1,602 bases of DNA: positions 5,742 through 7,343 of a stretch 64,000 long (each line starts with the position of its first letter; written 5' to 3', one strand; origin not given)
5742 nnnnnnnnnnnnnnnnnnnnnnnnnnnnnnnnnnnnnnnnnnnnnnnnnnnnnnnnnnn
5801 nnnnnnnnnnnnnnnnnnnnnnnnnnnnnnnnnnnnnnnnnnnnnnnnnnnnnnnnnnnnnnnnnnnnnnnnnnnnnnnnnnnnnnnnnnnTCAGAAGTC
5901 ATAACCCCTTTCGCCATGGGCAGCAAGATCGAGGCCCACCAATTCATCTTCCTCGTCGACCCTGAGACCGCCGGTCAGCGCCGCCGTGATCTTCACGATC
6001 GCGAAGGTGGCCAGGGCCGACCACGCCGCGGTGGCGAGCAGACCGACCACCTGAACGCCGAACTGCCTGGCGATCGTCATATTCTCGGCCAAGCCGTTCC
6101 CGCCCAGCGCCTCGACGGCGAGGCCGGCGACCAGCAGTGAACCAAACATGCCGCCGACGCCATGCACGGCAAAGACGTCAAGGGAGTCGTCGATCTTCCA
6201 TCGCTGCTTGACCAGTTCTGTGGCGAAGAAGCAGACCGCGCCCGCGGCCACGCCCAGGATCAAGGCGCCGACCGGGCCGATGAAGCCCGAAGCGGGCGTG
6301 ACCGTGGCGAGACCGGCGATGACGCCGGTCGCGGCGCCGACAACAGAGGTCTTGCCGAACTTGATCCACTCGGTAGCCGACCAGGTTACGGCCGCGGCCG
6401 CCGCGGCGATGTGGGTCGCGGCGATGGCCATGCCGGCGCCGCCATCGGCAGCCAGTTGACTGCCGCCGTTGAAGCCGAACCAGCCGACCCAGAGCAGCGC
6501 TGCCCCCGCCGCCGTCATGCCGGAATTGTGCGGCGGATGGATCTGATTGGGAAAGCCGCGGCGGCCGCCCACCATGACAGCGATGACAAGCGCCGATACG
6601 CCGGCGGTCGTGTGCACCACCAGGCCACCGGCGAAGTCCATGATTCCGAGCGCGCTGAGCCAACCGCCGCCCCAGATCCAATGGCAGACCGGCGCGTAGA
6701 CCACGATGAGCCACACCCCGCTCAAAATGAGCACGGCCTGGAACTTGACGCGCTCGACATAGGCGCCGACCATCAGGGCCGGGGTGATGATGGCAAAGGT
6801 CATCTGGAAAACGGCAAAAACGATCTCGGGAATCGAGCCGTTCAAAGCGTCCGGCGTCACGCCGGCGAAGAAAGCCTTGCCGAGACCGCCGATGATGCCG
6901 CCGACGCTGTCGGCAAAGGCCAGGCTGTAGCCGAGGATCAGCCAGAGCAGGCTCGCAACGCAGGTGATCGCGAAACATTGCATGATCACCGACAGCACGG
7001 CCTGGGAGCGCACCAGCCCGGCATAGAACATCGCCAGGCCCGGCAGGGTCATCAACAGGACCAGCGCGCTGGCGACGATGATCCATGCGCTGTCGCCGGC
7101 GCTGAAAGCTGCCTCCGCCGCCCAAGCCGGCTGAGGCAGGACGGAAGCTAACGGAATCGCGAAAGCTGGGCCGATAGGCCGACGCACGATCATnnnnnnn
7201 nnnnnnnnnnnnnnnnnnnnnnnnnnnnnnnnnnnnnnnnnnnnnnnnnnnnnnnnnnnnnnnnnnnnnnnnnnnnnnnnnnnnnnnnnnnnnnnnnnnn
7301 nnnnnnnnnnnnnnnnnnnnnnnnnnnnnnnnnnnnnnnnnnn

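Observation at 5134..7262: STAS antagonist gene sits at the end of an amtB-glnK string, a possible nitrogen-status link to the partner-switching module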

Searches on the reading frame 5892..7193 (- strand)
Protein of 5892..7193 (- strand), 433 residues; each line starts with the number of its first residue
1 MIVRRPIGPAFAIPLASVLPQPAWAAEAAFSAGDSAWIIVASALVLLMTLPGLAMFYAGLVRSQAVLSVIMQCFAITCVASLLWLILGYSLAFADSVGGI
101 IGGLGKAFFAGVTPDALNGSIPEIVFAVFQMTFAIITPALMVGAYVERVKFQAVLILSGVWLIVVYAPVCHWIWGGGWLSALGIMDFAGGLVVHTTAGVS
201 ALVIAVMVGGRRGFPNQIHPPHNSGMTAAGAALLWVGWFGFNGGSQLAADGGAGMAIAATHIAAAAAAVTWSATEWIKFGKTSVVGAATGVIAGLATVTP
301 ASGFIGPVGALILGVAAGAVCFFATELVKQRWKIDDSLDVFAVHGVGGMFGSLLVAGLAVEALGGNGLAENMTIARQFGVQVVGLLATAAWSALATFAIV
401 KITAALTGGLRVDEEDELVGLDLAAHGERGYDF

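Call 3: search_protein_families(library=pfam, proteins=[window:5892-7193:-])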
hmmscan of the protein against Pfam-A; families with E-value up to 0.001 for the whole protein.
window:5892-7193:- (433 aa): 1 family
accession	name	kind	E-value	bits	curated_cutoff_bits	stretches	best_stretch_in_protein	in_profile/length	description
PF00909.26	Ammonium_transp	-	1e-108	364.1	23.2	1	36-431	1-399/399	Ammonium Transporter Family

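Call 56: search_protein_families(library=ncbifam, proteins=[window:5892-7193:-])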
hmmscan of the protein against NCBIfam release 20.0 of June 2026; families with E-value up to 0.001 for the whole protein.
window:5892-7193:- (433 aa): 3 families
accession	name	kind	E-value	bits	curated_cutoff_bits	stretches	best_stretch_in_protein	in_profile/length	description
TIGR00836.1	amt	subfamily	2.8e-122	408.5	343.3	1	34-431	1-406/406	ammonium transporter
NF007947.0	PRK10666.1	equivalog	1.1e-114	383.7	657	1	16-432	13-427/428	ammonium transporter AmtB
TIGR03644.1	marine_trans_1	hypoth_equivalog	1.9e-51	175.1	514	1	34-431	4-401/404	probable ammonium transporter, marine subtype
